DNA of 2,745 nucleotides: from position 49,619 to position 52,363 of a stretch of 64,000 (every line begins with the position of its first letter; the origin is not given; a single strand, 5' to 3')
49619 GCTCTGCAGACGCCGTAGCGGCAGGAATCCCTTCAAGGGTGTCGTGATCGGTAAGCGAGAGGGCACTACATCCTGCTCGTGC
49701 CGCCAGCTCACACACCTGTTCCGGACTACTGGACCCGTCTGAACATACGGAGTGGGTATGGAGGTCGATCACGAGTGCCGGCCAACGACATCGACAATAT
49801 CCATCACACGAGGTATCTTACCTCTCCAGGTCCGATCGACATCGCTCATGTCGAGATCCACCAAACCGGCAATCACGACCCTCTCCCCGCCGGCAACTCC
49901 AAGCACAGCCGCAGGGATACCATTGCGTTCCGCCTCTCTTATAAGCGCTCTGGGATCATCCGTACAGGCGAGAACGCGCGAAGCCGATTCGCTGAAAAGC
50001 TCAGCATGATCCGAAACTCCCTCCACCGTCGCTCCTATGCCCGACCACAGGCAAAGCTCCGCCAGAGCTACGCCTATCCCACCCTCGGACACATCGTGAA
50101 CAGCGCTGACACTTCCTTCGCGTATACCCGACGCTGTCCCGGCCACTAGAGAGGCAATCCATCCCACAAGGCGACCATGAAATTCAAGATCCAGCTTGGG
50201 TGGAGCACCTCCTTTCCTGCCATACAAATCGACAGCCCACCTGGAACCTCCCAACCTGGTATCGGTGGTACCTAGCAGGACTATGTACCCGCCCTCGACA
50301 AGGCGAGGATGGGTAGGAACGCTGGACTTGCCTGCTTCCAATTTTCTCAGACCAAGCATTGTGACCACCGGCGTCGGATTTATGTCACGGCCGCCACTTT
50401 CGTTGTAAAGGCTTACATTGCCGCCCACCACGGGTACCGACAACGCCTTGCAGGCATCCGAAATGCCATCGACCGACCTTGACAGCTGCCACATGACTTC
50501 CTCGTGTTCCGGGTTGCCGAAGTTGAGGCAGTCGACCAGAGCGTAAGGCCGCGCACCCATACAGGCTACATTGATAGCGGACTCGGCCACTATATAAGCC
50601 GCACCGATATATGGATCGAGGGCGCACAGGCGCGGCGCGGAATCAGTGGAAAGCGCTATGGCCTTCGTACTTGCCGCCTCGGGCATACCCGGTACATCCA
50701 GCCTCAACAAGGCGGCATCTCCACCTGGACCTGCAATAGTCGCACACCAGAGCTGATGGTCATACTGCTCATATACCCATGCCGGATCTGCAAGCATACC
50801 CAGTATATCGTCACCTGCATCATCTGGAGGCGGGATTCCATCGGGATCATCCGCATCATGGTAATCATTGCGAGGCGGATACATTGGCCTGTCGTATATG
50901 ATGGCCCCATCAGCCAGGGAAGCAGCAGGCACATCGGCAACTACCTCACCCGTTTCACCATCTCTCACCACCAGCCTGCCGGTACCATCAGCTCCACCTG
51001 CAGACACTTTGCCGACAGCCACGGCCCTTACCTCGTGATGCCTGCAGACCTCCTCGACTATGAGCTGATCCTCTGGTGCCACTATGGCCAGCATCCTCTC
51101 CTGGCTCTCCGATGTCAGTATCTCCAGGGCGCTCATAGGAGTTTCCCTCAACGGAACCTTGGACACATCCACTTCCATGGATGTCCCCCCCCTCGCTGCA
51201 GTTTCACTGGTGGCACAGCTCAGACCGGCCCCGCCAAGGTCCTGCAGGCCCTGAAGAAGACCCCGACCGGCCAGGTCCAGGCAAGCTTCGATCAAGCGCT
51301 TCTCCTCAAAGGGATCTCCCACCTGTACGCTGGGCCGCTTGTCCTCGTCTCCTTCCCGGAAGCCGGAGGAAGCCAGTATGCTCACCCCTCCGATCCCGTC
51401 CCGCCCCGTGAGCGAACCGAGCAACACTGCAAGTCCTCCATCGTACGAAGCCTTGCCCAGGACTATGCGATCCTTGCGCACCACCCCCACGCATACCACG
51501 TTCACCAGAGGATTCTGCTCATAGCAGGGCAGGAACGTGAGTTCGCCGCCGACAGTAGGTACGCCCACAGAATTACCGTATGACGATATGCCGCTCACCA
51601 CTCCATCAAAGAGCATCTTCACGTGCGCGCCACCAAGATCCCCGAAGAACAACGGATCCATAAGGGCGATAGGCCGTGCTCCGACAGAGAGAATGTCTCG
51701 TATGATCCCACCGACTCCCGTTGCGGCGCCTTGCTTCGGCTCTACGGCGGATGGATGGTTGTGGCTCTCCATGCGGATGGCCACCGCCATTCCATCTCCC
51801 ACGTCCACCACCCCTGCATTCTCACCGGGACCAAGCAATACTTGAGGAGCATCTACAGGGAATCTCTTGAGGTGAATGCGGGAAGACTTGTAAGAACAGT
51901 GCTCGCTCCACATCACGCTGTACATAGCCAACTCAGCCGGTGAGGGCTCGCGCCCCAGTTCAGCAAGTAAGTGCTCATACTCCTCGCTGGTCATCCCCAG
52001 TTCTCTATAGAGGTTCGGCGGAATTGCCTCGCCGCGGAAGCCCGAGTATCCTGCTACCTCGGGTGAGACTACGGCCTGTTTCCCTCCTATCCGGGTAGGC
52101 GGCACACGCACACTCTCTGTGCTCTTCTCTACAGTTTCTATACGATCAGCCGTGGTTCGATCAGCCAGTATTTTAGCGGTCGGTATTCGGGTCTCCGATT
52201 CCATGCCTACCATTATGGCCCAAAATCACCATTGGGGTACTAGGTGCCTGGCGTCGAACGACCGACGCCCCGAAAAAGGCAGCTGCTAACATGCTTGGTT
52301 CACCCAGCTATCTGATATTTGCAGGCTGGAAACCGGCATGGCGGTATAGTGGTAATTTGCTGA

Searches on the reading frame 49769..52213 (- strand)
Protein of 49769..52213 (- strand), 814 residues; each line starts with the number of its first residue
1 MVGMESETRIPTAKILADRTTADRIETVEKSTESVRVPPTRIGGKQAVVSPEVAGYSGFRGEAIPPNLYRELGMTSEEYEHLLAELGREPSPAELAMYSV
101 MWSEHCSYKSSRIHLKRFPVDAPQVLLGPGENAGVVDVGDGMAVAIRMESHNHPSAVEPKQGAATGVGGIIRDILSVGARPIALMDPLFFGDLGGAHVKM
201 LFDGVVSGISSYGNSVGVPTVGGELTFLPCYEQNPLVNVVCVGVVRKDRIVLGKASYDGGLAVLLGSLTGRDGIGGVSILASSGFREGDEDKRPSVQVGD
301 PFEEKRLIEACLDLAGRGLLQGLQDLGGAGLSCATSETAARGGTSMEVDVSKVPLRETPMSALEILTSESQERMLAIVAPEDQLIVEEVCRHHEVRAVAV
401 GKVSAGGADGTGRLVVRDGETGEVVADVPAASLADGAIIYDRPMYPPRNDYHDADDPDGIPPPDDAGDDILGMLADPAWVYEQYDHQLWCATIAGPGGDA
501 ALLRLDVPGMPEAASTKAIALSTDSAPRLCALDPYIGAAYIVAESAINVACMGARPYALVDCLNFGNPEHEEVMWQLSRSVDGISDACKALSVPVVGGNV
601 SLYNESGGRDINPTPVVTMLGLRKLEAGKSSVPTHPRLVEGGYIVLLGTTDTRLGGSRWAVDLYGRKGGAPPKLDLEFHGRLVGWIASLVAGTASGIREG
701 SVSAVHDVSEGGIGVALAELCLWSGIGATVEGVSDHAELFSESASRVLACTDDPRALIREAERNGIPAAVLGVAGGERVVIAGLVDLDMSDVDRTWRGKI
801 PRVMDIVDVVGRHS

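Call 21: find_encoding_contigs(protein=window:49769-52213:-, flank=10000, max_places=8)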
Protein window:49769-52213:- (814 aa): 22 contigs read that carry it; 3 places shown.
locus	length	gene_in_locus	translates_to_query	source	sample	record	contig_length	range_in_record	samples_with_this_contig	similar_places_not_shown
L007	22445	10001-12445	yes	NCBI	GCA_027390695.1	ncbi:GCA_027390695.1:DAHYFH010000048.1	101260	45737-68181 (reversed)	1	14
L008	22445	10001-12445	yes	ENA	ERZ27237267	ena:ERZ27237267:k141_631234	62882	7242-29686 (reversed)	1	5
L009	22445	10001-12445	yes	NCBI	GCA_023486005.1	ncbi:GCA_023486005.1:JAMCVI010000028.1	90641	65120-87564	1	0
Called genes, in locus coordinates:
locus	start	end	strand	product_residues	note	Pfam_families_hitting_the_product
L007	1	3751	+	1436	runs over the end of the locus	PF00082:Peptidase_S8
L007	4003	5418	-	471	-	PF00206:Lyase_1, PF10415:FumaraseC_C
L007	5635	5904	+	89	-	-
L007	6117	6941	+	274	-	PF12671:Amidase_6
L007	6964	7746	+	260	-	-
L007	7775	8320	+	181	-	-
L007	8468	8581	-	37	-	-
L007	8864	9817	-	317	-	PF01261:AP_endonuc_2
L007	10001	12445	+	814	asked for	PF18072:FGAR-AT_linker, PF00586:AIRS, PF02769:AIRS_C, PF00586:AIRS, PF02769:AIRS_C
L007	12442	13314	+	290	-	PF02811:PHP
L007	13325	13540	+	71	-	-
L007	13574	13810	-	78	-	-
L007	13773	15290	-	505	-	PF00180:Iso_dh, PF18324:Isocitrate_DH_C_bact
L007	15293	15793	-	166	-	-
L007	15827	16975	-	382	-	PF22660:RS_preATP-grasp-like, PF02222:ATP-grasp, PF17769:PurK_C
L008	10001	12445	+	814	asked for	PF18072:FGAR-AT_linker, PF00586:AIRS, PF02769:AIRS_C, PF00586:AIRS, PF02769:AIRS_C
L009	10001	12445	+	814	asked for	PF18072:FGAR-AT_linker, PF00586:AIRS, PF02769:AIRS_C, PF00586:AIRS, PF02769:AIRS_C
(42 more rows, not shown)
